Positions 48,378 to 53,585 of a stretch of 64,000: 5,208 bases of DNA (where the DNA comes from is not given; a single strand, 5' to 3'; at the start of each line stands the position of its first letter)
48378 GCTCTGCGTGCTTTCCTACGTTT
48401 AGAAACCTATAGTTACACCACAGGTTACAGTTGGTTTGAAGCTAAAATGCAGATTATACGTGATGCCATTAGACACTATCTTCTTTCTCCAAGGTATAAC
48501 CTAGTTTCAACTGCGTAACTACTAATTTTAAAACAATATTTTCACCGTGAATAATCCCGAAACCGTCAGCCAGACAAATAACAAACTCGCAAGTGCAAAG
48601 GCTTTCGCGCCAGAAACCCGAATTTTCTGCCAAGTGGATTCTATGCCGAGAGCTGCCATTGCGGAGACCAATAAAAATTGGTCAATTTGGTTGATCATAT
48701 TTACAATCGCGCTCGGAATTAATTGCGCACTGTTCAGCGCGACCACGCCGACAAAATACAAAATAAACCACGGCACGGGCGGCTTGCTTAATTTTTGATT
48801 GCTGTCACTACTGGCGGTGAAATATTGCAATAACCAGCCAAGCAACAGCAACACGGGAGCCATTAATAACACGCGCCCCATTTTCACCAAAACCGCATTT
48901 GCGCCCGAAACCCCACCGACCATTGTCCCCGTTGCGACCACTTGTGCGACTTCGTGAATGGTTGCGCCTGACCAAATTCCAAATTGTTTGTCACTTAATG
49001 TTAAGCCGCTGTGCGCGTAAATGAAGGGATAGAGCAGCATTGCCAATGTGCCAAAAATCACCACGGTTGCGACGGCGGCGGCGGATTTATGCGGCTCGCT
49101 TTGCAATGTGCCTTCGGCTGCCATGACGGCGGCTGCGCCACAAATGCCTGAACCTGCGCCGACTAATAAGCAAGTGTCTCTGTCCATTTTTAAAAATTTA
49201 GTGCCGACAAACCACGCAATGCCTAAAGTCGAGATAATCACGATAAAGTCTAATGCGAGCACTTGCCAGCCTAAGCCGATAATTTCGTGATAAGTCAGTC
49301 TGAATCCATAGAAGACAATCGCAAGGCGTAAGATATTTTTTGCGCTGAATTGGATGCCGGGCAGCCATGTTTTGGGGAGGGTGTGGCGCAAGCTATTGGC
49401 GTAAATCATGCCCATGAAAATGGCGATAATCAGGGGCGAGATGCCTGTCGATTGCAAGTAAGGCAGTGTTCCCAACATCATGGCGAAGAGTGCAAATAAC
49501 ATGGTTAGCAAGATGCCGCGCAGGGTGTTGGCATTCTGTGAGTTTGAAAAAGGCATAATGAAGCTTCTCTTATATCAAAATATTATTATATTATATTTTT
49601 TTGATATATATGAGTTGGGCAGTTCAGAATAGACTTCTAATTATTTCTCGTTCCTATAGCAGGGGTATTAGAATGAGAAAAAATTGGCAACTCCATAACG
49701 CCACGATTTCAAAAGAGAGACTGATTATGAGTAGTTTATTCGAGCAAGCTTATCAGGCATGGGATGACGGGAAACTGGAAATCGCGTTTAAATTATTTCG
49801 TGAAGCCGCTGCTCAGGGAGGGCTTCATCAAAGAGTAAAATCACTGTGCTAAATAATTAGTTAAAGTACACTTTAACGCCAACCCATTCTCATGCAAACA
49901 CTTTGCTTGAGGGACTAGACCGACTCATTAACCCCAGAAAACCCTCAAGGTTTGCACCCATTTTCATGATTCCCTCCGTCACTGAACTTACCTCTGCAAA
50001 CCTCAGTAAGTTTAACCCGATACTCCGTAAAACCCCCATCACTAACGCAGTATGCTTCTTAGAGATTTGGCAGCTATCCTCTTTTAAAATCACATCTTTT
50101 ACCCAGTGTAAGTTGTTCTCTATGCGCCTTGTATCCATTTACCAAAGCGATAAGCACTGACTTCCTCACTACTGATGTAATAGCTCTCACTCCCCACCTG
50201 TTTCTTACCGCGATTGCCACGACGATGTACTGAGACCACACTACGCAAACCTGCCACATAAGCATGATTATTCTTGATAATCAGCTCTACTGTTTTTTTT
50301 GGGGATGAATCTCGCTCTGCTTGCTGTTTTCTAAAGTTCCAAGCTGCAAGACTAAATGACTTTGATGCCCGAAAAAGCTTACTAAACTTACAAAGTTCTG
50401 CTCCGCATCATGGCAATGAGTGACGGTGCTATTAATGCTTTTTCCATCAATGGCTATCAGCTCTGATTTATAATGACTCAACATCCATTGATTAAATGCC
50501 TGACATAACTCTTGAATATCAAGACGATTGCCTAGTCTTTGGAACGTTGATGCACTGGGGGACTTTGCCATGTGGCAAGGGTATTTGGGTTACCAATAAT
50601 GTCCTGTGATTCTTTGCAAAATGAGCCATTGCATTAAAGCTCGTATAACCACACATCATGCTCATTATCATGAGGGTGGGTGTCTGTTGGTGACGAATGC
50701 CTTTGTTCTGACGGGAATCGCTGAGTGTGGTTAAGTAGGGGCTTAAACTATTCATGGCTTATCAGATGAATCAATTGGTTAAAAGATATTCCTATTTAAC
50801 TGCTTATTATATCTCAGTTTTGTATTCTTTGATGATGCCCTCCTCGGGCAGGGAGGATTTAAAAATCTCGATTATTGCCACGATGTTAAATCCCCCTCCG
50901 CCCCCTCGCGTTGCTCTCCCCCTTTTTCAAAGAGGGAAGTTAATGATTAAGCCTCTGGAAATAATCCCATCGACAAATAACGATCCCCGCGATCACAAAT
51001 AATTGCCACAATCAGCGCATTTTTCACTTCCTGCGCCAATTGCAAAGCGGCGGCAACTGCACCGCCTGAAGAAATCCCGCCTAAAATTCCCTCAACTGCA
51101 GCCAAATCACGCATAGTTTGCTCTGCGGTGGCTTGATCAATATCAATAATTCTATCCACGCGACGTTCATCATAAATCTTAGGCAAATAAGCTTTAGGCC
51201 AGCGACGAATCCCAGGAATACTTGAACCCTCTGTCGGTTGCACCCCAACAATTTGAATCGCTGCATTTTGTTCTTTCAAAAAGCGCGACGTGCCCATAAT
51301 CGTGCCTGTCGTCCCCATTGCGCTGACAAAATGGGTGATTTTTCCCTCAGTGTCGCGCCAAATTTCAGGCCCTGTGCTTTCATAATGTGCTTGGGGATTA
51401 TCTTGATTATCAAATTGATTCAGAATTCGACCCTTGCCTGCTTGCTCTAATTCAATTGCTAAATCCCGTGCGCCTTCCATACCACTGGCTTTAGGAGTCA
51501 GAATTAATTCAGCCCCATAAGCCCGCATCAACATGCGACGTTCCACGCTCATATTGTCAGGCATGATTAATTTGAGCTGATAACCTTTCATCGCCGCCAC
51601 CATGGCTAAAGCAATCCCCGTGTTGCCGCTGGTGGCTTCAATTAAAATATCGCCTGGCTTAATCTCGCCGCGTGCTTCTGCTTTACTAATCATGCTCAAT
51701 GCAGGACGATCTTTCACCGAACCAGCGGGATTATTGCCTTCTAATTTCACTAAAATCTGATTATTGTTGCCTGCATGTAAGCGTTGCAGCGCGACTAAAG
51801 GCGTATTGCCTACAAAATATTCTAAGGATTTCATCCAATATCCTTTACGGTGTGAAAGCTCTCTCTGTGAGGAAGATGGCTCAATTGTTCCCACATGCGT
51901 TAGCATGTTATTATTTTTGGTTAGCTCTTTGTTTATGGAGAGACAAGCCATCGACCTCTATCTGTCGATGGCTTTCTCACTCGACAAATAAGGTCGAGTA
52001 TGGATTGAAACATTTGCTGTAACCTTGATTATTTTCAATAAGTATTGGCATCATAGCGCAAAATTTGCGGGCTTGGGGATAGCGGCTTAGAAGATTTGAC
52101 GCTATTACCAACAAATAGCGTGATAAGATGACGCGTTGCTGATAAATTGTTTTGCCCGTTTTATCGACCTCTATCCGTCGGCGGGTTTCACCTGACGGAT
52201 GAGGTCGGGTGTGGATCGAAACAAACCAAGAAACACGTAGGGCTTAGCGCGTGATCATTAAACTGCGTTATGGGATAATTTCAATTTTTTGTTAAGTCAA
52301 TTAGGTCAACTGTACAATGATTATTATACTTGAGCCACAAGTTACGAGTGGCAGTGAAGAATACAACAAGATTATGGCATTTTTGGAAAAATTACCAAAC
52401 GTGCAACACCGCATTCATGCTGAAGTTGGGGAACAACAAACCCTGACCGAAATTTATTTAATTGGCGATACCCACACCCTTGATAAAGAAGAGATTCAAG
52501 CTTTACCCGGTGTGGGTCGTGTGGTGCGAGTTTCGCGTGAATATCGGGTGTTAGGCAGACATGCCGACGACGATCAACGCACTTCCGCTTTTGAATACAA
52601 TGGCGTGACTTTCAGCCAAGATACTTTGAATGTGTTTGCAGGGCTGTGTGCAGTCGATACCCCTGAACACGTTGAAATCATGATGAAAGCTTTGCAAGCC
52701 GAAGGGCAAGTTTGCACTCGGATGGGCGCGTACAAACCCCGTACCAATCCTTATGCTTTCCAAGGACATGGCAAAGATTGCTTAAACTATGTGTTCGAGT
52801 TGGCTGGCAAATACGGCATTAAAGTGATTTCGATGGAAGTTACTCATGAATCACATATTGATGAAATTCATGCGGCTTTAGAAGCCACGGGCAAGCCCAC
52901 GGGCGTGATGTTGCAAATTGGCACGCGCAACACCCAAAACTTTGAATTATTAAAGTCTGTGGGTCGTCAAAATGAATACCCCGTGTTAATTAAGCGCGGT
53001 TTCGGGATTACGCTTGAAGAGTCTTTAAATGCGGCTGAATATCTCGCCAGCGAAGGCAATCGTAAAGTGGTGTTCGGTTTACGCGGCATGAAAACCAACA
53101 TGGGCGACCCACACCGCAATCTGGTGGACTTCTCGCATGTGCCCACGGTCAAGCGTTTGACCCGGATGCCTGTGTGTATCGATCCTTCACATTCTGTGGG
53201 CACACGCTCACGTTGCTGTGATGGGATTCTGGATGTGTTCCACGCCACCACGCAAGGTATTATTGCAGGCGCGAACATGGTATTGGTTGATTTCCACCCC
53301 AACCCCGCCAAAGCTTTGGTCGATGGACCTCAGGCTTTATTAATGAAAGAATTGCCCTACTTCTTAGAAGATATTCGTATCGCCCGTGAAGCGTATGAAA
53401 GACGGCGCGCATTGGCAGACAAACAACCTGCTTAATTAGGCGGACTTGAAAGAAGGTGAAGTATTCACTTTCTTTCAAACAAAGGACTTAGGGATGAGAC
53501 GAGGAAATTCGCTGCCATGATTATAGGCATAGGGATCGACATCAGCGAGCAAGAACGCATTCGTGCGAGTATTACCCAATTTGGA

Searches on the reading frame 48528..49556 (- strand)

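Call 54: search_protein_families(library=pfam, proteins=[window:48528-49556:-], max_evalue=0.0001)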
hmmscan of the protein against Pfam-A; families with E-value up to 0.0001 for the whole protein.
window:48528-49556:- (342 aa): 1 family
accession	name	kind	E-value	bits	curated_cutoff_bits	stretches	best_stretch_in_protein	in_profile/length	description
PF03601.19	Cons_hypoth698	-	6.1e-94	314.8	24.5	1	14-322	2-303/304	Conserved hypothetical protein 698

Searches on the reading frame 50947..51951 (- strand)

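Call 54: search_protein_families(library=pfam, proteins=[window:50947-51951:-], max_evalue=0.0001)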
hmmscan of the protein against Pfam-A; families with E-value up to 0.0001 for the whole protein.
window:50947-51951:- (334 aa): 1 family
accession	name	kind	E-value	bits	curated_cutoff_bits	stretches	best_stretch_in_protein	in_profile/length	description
PF00291.31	PALP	-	3.9e-72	243.5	35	1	45-320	3-295/295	Pyridoxal-phosphate dependent enzyme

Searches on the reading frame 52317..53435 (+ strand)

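Call 54: search_protein_families(library=pfam, proteins=[window:52317-53435:+], max_evalue=0.0001)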
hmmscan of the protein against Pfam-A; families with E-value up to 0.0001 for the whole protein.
window:52317-53435:+ (372 aa): 2 families
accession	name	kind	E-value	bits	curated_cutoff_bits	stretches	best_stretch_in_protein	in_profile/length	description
PF00793.26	DAHP_synth_1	-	3.3e-44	151.3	25.5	1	102-350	16-258/270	DAHP synthetase I family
PF18152.6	DAHP_snth_FXD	-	8.9e-11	41.9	27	1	1-73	1-66/67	DAHP synthase ferredoxin-like domain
